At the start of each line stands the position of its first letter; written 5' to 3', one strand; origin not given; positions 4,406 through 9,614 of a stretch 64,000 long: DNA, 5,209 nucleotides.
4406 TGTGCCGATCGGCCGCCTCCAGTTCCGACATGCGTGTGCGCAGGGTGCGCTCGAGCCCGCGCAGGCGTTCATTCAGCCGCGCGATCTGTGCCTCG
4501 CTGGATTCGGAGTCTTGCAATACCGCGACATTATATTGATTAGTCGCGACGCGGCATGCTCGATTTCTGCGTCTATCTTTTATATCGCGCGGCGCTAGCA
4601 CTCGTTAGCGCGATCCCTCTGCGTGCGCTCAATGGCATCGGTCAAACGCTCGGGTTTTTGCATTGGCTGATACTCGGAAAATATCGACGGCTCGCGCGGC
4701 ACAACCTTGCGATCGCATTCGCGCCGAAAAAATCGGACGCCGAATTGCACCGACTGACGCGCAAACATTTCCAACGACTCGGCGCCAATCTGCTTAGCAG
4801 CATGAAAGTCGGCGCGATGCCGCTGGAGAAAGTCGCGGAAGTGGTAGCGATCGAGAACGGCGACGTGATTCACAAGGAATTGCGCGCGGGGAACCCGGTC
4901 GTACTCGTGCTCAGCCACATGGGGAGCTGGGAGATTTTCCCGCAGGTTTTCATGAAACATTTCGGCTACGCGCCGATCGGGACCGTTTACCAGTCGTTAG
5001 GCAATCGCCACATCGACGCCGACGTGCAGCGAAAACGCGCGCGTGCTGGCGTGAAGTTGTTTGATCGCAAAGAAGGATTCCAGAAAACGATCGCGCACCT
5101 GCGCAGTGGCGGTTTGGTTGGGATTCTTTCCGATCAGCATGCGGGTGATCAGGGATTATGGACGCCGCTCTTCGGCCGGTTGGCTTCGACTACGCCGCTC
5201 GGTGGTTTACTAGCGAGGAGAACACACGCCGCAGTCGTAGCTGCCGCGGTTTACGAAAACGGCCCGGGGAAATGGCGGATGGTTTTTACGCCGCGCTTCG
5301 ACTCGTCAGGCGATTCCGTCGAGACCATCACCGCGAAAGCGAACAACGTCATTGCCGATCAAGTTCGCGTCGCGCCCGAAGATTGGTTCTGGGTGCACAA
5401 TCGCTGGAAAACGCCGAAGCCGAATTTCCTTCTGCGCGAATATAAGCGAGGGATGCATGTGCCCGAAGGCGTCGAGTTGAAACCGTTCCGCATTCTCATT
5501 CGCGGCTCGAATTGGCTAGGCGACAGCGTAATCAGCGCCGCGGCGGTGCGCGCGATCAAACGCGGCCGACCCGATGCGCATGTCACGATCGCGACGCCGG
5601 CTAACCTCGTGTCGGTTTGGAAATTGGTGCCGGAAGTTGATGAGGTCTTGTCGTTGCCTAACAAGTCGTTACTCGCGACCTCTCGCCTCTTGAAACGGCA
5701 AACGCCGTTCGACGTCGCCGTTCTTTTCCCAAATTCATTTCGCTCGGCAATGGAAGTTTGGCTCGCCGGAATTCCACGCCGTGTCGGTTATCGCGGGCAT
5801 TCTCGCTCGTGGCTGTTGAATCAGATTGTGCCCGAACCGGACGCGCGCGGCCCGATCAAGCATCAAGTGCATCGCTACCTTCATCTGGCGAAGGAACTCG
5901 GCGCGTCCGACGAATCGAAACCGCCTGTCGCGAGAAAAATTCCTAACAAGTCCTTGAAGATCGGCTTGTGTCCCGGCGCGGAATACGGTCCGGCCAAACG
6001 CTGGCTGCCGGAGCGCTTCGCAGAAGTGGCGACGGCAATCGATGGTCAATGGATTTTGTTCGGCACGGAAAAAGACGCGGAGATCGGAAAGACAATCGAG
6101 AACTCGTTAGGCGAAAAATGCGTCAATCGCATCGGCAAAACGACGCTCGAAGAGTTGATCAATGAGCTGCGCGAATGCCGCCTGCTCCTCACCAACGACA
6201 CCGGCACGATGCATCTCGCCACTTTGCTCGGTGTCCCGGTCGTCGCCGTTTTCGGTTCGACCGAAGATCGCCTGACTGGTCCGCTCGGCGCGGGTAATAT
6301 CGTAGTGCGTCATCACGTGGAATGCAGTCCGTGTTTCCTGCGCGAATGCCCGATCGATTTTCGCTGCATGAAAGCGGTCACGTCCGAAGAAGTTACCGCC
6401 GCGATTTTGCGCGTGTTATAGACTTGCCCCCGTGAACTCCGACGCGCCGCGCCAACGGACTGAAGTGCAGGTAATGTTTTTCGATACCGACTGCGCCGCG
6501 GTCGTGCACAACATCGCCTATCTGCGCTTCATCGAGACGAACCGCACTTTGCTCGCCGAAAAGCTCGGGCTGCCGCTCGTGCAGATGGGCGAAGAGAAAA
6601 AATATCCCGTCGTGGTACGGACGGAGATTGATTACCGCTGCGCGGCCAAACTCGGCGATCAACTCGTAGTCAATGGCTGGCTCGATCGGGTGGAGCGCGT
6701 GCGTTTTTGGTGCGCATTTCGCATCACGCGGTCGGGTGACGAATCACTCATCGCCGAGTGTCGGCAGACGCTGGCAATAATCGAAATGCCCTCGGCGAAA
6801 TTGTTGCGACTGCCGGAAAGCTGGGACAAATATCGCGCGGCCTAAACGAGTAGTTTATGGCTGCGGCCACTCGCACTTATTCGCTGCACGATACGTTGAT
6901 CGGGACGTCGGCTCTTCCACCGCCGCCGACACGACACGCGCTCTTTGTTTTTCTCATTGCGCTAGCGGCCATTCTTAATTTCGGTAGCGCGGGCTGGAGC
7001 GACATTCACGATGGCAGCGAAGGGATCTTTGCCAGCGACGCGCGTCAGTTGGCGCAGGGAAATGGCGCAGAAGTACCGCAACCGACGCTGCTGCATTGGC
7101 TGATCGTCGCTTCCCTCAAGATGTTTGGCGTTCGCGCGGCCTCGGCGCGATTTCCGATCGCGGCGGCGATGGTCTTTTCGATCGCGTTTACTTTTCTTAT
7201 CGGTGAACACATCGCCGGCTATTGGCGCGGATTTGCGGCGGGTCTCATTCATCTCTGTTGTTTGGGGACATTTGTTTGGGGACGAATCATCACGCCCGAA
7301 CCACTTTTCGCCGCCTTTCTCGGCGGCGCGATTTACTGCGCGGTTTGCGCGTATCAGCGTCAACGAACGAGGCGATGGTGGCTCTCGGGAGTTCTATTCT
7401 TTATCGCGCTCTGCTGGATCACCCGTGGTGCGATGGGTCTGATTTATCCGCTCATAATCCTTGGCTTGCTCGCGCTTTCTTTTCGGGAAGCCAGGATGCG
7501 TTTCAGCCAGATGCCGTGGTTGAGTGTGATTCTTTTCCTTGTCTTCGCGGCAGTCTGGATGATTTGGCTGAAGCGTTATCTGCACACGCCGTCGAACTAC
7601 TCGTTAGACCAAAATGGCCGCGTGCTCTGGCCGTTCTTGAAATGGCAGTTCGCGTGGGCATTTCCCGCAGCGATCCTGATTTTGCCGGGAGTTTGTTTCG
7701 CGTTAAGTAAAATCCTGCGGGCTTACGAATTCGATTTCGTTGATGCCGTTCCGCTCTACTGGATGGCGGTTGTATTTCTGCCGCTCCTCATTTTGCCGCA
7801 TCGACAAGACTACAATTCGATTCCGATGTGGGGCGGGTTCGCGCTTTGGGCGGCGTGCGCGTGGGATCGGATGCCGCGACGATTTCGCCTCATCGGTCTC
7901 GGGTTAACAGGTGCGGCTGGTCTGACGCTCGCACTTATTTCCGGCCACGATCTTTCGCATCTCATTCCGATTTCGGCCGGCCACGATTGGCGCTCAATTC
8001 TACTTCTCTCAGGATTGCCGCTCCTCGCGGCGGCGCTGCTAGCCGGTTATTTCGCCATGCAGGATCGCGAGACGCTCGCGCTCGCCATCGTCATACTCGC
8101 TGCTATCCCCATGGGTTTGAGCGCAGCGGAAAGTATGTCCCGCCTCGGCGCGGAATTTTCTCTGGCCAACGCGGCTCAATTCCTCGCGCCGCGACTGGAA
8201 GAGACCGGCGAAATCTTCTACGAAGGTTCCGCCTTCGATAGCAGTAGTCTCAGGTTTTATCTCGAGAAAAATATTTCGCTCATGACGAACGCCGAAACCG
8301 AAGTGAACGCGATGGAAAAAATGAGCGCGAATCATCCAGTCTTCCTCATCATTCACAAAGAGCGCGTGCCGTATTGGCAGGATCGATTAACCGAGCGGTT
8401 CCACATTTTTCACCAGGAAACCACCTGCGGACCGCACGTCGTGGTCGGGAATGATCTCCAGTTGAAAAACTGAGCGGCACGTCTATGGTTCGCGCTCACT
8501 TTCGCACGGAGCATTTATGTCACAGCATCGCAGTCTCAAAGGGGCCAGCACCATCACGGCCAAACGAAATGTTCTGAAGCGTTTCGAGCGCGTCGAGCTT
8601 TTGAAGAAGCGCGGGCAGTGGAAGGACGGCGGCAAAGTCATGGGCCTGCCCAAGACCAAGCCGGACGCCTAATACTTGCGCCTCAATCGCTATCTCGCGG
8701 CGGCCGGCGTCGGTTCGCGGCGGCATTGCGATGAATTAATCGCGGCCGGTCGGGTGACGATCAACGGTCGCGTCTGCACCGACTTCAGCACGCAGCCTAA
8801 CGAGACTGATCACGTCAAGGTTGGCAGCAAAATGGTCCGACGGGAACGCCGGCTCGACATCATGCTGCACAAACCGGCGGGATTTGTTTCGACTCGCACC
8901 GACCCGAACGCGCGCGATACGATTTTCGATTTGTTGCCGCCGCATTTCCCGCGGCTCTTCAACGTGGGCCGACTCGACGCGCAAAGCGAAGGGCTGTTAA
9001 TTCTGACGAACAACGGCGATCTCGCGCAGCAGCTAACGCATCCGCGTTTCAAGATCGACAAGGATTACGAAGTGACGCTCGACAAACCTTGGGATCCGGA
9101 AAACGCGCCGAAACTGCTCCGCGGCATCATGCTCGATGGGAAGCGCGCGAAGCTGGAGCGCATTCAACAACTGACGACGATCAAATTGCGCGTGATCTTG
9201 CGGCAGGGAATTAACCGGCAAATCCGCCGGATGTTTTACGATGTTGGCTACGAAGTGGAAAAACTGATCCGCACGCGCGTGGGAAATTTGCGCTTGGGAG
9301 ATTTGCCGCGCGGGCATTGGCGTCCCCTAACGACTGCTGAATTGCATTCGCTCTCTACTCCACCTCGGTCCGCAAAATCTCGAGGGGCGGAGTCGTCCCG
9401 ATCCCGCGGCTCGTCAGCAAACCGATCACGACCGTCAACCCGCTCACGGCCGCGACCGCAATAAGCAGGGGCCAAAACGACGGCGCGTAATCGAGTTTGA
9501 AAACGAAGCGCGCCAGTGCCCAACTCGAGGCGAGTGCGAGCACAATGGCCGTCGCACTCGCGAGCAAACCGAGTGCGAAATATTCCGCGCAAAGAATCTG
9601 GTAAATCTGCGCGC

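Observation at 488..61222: Hyper-abundant non-palindromic genomic word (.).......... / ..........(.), uptake-signal-like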

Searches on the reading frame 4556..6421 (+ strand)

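Call 26: search_protein_families(library=pfam, proteins=[window:4556-6421:+])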
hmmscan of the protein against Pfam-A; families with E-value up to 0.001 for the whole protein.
window:4556-6421:+ (621 aa): 2 families
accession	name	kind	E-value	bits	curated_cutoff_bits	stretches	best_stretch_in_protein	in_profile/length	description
PF03279.18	Lip_A_acyltrans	-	1e-52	179.7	22.3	1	8-286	17-295/295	Bacterial lipid A biosynthesis acyltransferase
PF01075.23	Glyco_transf_9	-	1.1e-39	136.7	22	1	381-600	9-243/247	Glycosyltransferase family 9 (heptosyltransferase)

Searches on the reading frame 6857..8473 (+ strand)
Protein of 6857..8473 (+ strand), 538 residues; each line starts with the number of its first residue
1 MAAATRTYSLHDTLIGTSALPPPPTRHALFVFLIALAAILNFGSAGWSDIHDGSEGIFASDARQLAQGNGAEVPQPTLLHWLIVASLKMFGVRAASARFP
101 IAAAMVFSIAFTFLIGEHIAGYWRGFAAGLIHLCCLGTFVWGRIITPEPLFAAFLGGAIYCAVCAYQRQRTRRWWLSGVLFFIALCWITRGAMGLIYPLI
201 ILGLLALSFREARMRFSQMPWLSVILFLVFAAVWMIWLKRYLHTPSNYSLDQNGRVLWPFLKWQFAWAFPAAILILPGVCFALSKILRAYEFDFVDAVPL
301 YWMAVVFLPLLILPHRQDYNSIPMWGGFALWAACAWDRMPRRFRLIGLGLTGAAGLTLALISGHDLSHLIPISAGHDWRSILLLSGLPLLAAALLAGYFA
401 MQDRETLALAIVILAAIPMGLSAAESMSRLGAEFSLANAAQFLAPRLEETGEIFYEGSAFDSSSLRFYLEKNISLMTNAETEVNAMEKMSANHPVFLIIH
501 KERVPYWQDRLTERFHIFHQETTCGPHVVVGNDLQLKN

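Call 26: search_protein_families(library=pfam, proteins=[window:6857-8473:+])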
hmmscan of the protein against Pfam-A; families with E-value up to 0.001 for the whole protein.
window:6857-8473:+ (538 aa): 1 family
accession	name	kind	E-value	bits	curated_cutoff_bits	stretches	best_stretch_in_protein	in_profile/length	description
PF13231.12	PMT_2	-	6.7e-14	52.8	26.1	1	75-237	2-160/160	Dolichyl-phosphate-mannose-protein mannosyltransferase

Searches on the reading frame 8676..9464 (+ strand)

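Call 26: search_protein_families(library=pfam, proteins=[window:8676-9464:+])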
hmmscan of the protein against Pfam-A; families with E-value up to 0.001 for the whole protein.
window:8676-9464:+ (262 aa): 2 families
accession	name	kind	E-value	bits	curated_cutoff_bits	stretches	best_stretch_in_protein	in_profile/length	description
PF00849.27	PseudoU_synth_2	-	1.7e-18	67.8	26.8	1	62-187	3-150/152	RNA pseudouridylate synthase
PF01479.30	S4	-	4.5e-12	46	22.8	1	1-45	1-46/48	S4 domain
